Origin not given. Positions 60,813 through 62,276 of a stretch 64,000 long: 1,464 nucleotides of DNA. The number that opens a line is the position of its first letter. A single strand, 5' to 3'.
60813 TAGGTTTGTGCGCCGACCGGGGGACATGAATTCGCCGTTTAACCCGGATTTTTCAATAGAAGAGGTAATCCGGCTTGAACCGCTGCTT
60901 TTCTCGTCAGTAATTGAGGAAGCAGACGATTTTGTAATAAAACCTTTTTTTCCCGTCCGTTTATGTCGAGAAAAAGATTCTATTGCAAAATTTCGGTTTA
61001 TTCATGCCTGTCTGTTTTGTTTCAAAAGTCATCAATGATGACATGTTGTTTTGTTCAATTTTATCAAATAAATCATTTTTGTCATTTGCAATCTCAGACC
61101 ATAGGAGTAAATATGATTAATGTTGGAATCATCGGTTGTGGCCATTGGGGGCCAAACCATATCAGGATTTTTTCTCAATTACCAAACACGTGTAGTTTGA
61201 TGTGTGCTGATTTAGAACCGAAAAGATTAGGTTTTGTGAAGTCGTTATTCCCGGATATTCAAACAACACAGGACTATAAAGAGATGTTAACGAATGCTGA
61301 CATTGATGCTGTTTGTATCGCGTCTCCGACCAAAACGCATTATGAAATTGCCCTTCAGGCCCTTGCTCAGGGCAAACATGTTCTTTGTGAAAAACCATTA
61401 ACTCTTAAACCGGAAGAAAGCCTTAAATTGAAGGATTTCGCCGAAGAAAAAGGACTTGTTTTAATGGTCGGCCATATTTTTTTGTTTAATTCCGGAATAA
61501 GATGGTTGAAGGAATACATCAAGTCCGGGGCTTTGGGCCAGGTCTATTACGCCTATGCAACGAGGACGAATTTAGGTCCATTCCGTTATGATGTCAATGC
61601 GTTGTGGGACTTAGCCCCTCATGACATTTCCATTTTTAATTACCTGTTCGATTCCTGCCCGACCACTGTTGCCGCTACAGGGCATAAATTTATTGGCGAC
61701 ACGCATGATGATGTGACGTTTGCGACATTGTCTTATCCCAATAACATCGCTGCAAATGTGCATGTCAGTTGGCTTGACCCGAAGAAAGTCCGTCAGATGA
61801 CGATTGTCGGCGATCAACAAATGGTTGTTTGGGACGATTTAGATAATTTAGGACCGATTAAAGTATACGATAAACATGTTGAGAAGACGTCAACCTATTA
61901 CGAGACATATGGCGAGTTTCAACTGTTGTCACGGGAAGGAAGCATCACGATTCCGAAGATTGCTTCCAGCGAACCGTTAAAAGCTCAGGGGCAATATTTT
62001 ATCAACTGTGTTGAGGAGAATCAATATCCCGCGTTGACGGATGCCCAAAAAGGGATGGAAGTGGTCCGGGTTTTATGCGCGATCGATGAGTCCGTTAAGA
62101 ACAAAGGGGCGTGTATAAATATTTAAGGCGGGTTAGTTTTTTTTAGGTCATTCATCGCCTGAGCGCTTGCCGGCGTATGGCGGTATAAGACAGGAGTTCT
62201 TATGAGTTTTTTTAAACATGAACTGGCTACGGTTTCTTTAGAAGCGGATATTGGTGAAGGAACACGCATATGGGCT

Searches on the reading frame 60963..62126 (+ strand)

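Call 70: search_protein_families(library=pfam, proteins=[window:60963-62126:+], max_evalue=0.00001)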
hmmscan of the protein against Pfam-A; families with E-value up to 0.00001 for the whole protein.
window:60963-62126:+ (387 aa): 3 families
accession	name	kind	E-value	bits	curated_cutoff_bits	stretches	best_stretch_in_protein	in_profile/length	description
PF01408.29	GFO_IDH_MocA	-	4.1e-27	95.7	24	1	52-171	1-120/120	Oxidoreductase family, NAD-binding Rossmann fold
PF22725.1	GFO_IDH_MocA_C3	-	3.1e-16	59.9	27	1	180-288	2-123/124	GFO/IDH/MocA C-terminal domain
PF02894.22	GFO_IDH_MocA_C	-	5e-11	43.3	22.9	1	183-381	1-213/218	Oxidoreductase family, C-terminal alpha/beta domain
